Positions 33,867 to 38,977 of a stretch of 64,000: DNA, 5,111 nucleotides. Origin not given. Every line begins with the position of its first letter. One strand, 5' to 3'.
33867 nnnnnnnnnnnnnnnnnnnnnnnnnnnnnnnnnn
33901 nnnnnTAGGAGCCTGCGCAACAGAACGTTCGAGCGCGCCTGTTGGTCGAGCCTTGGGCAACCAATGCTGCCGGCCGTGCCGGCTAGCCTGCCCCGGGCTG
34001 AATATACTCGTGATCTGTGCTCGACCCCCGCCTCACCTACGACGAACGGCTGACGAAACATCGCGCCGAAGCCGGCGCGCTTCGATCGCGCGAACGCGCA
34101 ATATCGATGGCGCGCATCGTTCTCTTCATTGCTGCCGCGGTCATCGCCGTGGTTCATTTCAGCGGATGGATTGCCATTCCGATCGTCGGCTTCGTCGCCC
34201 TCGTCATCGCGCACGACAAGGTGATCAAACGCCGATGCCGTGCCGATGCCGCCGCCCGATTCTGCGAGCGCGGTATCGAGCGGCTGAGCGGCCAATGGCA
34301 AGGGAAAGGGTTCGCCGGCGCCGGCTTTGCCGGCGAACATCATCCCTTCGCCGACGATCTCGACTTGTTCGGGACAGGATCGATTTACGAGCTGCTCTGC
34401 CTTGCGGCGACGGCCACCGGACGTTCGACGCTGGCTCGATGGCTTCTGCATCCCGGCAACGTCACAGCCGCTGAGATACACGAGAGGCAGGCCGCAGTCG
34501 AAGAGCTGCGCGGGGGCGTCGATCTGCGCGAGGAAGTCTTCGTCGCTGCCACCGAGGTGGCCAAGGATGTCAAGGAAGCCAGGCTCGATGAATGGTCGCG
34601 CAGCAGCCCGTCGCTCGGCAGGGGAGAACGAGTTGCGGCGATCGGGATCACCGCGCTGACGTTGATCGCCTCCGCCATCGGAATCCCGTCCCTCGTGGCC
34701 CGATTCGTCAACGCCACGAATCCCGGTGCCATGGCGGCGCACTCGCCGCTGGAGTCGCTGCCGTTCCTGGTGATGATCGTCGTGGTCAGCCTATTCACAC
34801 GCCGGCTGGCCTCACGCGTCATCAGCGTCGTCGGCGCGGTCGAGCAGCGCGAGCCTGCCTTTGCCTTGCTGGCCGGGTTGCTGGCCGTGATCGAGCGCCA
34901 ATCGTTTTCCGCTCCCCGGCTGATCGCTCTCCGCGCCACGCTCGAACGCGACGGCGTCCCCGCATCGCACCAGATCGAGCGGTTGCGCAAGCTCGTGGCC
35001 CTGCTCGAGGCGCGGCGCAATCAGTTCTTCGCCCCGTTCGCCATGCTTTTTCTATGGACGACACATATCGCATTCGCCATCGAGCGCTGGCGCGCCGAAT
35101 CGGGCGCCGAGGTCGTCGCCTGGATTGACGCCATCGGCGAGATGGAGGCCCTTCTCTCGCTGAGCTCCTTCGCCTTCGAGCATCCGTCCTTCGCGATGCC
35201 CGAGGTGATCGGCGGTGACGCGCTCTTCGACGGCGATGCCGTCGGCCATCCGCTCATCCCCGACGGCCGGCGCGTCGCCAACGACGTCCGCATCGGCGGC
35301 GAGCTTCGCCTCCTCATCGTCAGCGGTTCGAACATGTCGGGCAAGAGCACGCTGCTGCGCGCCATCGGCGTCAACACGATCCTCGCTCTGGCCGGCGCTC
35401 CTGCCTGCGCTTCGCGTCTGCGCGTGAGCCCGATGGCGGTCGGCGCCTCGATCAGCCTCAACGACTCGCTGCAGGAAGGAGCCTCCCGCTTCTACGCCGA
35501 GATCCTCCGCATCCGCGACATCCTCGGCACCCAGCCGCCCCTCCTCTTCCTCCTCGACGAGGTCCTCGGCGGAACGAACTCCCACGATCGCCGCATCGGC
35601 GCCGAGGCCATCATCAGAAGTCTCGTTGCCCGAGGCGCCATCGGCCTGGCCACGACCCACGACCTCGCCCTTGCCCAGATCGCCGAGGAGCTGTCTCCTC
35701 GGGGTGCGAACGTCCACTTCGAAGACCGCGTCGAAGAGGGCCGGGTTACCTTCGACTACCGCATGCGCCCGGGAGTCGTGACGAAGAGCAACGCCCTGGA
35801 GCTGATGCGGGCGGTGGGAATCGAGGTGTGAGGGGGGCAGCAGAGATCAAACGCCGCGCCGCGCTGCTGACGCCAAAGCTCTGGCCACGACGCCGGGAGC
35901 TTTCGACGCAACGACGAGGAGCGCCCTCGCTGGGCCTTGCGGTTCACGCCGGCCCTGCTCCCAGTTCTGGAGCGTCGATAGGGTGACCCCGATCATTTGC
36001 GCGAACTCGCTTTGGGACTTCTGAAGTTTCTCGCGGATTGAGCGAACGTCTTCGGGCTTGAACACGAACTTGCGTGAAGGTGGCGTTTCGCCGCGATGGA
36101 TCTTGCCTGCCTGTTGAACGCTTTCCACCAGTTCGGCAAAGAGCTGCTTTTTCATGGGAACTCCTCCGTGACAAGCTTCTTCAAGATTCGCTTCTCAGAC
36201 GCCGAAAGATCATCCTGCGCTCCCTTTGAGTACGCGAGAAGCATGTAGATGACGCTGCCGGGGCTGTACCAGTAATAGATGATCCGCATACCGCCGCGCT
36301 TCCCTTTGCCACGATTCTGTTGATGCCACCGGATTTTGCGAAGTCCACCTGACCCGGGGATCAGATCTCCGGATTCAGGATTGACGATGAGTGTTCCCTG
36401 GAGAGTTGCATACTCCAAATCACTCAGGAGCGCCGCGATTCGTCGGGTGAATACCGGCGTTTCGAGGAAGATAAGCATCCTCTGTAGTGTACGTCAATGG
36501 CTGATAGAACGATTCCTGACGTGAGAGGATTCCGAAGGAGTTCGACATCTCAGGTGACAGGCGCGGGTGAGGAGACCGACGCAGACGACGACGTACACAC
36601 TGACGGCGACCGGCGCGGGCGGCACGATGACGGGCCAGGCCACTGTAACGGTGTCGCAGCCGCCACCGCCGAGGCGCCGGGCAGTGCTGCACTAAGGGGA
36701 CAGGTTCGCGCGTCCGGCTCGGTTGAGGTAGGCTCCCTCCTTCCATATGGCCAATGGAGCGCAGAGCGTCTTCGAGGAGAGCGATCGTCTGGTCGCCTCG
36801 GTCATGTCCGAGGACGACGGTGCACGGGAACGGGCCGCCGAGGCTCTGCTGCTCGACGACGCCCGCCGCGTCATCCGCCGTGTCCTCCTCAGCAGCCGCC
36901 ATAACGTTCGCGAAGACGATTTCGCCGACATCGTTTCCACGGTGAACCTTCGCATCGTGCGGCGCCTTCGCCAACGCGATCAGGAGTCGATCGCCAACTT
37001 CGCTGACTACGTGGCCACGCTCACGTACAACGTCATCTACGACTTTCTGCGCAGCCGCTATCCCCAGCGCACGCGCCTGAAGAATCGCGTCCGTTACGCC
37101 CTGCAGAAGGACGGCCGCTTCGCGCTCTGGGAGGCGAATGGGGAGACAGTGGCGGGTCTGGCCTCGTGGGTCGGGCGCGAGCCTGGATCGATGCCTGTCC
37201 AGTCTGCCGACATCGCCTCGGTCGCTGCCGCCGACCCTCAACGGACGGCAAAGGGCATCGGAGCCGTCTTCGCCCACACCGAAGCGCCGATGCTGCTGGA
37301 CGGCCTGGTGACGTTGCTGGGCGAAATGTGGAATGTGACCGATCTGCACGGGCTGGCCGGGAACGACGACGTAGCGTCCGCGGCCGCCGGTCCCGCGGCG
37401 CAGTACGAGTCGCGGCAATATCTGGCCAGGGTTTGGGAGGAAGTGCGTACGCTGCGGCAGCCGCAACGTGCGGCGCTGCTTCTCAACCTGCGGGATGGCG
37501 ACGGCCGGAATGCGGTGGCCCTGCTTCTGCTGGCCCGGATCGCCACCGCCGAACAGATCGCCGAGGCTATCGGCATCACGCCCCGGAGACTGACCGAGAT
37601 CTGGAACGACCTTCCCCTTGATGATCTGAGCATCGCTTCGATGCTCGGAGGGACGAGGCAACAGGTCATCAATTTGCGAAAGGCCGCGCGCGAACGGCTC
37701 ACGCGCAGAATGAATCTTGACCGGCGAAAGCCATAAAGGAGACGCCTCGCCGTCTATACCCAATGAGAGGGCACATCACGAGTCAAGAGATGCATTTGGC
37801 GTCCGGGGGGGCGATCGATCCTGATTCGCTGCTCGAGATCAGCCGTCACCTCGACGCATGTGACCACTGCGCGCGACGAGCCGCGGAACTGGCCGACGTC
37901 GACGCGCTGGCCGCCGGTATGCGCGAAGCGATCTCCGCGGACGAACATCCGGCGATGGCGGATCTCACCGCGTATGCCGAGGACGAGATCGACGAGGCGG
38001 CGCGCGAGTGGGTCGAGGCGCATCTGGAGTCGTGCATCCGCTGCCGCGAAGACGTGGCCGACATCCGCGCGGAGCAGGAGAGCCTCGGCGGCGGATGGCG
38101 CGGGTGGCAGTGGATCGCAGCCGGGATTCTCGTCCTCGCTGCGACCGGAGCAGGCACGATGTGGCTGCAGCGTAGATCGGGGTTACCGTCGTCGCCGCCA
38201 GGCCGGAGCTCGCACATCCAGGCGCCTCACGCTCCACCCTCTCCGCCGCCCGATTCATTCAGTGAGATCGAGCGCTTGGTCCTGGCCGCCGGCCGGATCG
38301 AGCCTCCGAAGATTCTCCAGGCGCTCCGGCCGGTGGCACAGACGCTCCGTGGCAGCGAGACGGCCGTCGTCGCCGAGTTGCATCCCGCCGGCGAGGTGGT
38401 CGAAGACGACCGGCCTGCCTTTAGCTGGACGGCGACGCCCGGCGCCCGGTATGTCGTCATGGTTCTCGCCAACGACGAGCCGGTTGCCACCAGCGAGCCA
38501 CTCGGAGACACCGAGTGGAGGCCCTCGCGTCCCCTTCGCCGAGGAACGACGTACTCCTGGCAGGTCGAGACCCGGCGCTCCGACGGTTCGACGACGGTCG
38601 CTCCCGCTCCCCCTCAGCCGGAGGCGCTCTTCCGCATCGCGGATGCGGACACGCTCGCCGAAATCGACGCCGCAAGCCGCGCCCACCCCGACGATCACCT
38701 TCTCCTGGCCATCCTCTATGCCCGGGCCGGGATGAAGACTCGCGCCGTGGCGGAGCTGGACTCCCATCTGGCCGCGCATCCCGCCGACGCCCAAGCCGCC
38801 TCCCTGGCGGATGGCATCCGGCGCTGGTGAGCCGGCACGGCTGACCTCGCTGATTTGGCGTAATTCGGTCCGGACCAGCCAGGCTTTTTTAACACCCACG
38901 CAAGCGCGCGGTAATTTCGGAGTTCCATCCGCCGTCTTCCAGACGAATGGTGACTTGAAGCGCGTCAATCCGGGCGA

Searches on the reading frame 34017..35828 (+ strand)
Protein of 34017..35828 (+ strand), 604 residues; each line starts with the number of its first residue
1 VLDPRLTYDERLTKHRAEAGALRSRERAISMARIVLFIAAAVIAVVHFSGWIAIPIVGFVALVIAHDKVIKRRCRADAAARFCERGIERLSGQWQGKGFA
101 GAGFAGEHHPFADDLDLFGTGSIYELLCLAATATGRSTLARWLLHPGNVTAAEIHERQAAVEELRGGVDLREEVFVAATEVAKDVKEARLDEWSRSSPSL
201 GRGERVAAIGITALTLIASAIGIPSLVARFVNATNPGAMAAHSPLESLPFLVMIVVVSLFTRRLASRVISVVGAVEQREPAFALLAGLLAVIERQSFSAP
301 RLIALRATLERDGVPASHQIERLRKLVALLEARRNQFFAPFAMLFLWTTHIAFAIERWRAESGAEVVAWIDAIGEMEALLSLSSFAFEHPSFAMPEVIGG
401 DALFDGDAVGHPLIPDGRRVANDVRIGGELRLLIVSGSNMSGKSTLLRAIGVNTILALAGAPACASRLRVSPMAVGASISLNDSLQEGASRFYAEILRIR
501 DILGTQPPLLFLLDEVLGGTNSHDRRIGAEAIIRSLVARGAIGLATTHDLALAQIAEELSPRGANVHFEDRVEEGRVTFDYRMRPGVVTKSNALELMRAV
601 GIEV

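Call 12: search_protein_families(library=pfam, proteins=[window:34017-35828:+], max_evalue=0.001)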
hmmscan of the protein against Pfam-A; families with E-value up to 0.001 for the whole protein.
window:34017-35828:+ (604 aa): 2 families
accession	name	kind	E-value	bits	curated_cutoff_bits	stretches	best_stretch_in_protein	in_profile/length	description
PF00488.27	MutS_V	-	6.6e-21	75.6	30.2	1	433-601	1-171/188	MutS domain V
PF05192.23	MutS_III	-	4.8e-07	30.7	34.1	1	120-185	18-81/194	MutS domain III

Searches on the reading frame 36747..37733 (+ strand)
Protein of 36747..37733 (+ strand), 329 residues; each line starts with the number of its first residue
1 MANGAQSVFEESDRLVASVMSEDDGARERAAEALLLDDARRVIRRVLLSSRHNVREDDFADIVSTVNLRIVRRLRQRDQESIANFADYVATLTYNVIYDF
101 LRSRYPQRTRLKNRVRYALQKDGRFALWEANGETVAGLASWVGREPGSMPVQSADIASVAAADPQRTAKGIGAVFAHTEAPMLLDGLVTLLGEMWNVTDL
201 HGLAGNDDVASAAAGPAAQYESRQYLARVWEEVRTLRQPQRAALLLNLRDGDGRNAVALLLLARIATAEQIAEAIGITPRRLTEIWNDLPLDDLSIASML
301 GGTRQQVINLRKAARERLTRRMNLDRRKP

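Call 12: search_protein_families(library=pfam, proteins=[window:36747-37733:+], max_evalue=0.001)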
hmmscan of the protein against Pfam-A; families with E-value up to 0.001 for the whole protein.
window:36747-37733:+ (329 aa): 1 family
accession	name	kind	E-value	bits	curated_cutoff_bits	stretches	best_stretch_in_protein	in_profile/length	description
PF04542.20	Sigma70_r2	-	3.6e-05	23.9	24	1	41-104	11-68/71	Sigma-70 region 2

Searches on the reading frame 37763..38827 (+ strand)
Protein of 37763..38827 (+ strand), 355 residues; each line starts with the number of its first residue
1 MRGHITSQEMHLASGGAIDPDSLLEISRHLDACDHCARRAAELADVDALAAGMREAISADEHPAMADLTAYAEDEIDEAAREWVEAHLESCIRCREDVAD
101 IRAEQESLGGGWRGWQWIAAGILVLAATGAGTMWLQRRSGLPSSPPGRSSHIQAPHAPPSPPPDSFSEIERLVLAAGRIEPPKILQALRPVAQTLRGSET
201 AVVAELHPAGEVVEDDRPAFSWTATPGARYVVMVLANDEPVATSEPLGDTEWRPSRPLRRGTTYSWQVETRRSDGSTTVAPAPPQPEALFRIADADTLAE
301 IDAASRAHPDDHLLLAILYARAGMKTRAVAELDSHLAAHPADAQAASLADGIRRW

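Call 12: search_protein_families(library=pfam, proteins=[window:37763-38827:+], max_evalue=0.001)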
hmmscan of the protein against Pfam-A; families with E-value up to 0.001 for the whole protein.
window:37763-38827:+ (355 aa): 1 family
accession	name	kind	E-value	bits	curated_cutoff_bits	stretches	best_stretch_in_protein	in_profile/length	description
PF13490.11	zf-HC2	-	3.1e-08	34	22.2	1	66-95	6-35/35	Putative zinc-finger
